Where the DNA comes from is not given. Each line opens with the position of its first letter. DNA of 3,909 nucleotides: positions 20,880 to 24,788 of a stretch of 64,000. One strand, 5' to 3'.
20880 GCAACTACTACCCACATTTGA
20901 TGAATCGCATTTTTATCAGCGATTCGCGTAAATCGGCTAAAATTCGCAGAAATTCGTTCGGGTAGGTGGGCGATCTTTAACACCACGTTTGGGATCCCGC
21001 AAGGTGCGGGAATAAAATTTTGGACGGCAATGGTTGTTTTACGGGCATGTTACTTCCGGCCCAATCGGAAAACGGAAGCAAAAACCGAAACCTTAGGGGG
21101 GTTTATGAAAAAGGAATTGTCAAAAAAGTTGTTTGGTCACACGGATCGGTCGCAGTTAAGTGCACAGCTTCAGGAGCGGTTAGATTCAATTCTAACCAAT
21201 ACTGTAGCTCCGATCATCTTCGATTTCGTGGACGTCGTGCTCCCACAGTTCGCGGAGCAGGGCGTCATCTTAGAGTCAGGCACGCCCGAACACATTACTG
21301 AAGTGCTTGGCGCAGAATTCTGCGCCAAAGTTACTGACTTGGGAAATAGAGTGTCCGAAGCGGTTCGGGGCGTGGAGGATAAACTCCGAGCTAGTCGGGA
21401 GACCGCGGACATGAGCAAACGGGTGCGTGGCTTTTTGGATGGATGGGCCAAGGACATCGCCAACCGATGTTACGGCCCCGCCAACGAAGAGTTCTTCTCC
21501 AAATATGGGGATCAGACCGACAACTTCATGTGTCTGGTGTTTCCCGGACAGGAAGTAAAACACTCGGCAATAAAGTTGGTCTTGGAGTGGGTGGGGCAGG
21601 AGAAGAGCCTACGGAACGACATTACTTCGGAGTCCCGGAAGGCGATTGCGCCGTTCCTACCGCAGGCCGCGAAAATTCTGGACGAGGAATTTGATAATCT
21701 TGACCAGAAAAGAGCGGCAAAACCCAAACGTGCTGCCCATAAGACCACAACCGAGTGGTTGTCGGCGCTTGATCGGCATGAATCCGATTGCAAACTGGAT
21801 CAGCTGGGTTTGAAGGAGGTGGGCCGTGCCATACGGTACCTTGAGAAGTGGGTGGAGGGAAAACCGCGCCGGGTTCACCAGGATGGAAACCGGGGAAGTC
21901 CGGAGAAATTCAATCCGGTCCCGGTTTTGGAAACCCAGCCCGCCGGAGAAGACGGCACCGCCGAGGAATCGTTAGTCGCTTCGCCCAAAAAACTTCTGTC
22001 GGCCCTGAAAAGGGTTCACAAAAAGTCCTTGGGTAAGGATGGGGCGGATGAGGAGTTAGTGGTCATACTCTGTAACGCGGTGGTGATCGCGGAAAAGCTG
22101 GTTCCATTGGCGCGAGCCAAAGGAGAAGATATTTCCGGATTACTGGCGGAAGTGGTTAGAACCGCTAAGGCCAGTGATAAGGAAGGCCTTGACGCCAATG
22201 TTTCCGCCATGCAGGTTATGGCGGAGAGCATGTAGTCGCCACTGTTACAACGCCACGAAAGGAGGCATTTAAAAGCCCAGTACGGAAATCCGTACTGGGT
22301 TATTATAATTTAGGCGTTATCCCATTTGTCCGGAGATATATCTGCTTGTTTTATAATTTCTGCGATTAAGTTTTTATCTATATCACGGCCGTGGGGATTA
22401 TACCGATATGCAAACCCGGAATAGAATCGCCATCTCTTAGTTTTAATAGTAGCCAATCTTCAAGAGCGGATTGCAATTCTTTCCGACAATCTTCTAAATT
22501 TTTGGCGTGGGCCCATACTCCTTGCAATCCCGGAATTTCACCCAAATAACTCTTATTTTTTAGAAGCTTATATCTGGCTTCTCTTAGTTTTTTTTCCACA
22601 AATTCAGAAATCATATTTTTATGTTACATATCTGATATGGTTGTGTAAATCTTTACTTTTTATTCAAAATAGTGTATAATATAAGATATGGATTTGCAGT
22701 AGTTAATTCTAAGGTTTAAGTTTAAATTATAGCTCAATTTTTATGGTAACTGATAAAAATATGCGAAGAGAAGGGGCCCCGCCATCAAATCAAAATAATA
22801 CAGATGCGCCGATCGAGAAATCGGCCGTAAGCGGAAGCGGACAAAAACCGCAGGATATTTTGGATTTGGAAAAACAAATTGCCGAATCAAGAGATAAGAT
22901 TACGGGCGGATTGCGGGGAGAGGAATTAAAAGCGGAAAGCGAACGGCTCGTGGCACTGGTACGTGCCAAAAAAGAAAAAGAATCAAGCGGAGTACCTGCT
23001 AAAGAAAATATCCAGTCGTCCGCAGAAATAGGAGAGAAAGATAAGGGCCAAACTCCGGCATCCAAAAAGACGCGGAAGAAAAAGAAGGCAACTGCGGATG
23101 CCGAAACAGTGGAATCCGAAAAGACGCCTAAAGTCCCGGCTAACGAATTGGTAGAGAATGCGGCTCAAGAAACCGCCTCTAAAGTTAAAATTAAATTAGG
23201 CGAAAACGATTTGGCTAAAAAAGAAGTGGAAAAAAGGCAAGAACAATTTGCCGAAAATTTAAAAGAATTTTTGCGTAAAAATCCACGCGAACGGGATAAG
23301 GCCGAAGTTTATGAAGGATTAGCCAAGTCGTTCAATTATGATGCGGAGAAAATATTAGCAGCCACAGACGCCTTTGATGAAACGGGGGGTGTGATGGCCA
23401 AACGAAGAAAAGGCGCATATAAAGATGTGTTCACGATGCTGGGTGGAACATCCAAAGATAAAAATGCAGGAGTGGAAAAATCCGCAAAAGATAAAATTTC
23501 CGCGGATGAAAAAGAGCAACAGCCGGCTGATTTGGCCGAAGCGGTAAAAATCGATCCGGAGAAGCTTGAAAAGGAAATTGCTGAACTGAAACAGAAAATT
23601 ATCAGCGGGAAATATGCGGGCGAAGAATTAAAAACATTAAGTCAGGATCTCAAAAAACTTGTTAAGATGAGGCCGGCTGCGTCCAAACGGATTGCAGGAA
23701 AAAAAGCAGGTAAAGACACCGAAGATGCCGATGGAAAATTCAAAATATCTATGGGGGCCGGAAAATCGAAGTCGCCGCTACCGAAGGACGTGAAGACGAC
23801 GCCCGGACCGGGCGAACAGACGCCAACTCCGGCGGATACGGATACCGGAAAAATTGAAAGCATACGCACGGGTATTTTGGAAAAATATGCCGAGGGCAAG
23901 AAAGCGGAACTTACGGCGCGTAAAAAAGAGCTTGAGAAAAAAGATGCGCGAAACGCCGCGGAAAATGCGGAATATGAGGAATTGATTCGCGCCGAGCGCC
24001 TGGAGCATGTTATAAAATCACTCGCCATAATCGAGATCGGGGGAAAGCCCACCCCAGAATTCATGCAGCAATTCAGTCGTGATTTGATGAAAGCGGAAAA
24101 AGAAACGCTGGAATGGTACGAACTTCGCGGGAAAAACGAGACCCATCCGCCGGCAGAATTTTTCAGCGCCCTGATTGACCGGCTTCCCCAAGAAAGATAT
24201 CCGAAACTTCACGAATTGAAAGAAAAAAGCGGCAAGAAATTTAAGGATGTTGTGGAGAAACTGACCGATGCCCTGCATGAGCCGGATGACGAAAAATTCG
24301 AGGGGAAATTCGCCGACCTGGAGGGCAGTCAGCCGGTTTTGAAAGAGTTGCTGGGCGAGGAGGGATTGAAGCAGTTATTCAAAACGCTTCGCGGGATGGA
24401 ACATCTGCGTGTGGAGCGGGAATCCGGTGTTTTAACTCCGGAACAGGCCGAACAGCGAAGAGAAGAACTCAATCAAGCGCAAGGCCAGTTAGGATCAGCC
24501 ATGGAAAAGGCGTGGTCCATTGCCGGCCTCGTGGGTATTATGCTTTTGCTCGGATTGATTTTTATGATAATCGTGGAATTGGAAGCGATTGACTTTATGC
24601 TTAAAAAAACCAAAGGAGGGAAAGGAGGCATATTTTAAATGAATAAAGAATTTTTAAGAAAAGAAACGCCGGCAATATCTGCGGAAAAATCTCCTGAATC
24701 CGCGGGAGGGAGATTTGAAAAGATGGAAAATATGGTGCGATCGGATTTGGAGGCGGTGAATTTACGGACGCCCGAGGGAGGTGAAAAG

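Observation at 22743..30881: Cluster of giant charged, tail-anchored and LysM-bearing envelope proteins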

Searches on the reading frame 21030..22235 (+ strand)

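Call 3: search_protein_families(library=pfam, proteins=[window:21030-22235:+], max_evalue=1)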
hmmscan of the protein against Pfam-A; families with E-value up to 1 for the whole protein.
window:21030-22235:+ (401 aa): 1 family
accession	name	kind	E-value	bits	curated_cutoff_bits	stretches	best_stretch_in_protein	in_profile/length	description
PF14966.11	DNA_repr_REX1B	-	0.23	12.5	24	1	96-133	38-74/94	DNA repair REX1-B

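Call 4: search_protein_families(library=ncbifam, proteins=[window:21030-22235:+], max_evalue=1)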
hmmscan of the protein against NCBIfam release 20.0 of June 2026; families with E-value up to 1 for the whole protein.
window:21030-22235:+ (401 aa): 0 families

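Call 17: search_protein_families(library=phrogs, proteins=[window:21030-22235:+], max_evalue=0.1)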
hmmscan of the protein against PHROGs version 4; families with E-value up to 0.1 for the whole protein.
window:21030-22235:+ (401 aa): 1 family
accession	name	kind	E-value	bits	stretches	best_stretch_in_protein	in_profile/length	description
phrog_2584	-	unknown function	0.075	14.2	0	332-351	28-47/54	-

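Call 82: search_protein_families(library=padloc, proteins=[window:21030-22235:+], max_evalue=0.01)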
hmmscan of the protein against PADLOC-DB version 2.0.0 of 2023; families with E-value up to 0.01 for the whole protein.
window:21030-22235:+ (401 aa): 0 families

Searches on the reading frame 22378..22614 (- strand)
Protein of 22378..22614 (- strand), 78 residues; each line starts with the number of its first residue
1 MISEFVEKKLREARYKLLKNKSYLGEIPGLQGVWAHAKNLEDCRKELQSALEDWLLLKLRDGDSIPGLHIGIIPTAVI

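Call 3: search_protein_families(library=pfam, proteins=[window:22378-22614:-], max_evalue=1)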
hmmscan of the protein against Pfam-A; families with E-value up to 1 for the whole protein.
window:22378-22614:- (78 aa): 2 families
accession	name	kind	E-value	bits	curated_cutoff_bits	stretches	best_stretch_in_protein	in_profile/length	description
PF21748.3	UPF0150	-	2.3e-26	91.9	27.3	1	4-66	1-64/64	UPF0150-like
PF15919.11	HicB_lk_antitox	-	0.18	12.4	27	1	21-66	11-56/123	HicB_like antitoxin of bacterial toxin-antitoxin system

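Call 4: search_protein_families(library=ncbifam, proteins=[window:22378-22614:-], max_evalue=1)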
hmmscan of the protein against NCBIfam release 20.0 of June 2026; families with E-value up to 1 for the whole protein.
window:22378-22614:- (78 aa): 0 families

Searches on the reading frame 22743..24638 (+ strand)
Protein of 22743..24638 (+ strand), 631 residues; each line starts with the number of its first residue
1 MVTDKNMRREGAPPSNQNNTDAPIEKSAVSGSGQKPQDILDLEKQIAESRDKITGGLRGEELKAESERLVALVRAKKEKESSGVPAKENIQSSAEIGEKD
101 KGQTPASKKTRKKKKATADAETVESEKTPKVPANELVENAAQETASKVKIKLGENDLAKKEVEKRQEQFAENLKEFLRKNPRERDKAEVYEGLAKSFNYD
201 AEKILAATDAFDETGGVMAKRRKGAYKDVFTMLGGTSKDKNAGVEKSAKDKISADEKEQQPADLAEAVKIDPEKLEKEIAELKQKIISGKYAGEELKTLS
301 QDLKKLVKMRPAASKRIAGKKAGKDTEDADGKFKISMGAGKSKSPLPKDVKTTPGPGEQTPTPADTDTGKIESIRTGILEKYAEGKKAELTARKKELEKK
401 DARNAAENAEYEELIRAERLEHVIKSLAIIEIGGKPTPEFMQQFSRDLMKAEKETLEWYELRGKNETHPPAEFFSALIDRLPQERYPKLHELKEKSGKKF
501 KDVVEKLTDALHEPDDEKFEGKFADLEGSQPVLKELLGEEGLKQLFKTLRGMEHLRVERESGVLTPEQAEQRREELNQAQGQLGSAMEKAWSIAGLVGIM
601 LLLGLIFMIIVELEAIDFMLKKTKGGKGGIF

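Call 3: search_protein_families(library=pfam, proteins=[window:22743-24638:+], max_evalue=1)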
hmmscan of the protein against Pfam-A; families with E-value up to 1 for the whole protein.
window:22743-24638:+ (631 aa): 1 family
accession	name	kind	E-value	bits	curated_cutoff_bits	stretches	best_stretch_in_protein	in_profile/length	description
PF04316.19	FlgM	-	0.32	11.7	25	0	260-291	11-42/55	Anti-sigma-28 factor, FlgM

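Call 4: search_protein_families(library=ncbifam, proteins=[window:22743-24638:+], max_evalue=1)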
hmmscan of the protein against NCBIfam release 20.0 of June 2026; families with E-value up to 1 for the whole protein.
window:22743-24638:+ (631 aa): 0 families

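Call 16: find_homologous_proteins(query=window:22743-24638:+, max_evalue=0.001)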
Query window:22743-24638:+ (631 aa): 1 proteins with E <= 0.001 among 8000 candidates.
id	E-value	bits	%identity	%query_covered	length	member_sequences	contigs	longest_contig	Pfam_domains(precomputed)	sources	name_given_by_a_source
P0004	0.0e+0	1313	100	99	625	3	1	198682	-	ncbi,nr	ncbi:MAG: hypothetical protein HYT98_04420 [Candidatus Sungbacteria bacterium]|nr:hypothetical prote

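Call 17: search_protein_families(library=phrogs, proteins=[window:22743-24638:+], max_evalue=0.1)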
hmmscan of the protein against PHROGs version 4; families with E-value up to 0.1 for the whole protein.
window:22743-24638:+ (631 aa): 2 families
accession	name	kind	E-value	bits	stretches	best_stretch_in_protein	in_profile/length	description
phrog_17700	-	unknown function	0.023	15.7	0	277-310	11-44/50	-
phrog_23209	-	unknown function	0.064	14.5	0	274-314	6-44/86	-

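Call 82: search_protein_families(library=padloc, proteins=[window:22743-24638:+], max_evalue=0.01)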
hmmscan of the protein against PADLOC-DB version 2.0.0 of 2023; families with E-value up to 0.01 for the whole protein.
window:22743-24638:+ (631 aa): 0 families

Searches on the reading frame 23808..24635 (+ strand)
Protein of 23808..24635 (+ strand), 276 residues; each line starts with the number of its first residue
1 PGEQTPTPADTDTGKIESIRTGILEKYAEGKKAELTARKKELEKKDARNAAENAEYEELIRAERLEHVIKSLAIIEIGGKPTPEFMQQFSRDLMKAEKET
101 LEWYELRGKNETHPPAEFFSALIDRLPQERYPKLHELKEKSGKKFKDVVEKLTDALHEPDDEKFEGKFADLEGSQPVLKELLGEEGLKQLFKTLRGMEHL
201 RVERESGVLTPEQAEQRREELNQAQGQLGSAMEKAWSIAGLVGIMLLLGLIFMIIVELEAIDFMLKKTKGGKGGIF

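Call 76: find_related_loci(query=A8, collection=metagenome_contigs, flank=8000)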
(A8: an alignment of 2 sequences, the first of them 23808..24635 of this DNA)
Query A8 (276 aa) in metagenome_contigs; peptide patterns used: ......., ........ (x = any residue, [..] = any of these).
458 stretches matched a pattern; 3 encode a relative of the query (tblastn E <= 1e-3); 3 distinct loci.
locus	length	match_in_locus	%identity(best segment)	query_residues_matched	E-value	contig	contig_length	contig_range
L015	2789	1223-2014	43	5-276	2e-43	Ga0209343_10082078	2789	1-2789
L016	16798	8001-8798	42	1-276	6e-43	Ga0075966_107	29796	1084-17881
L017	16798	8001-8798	42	1-276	6e-43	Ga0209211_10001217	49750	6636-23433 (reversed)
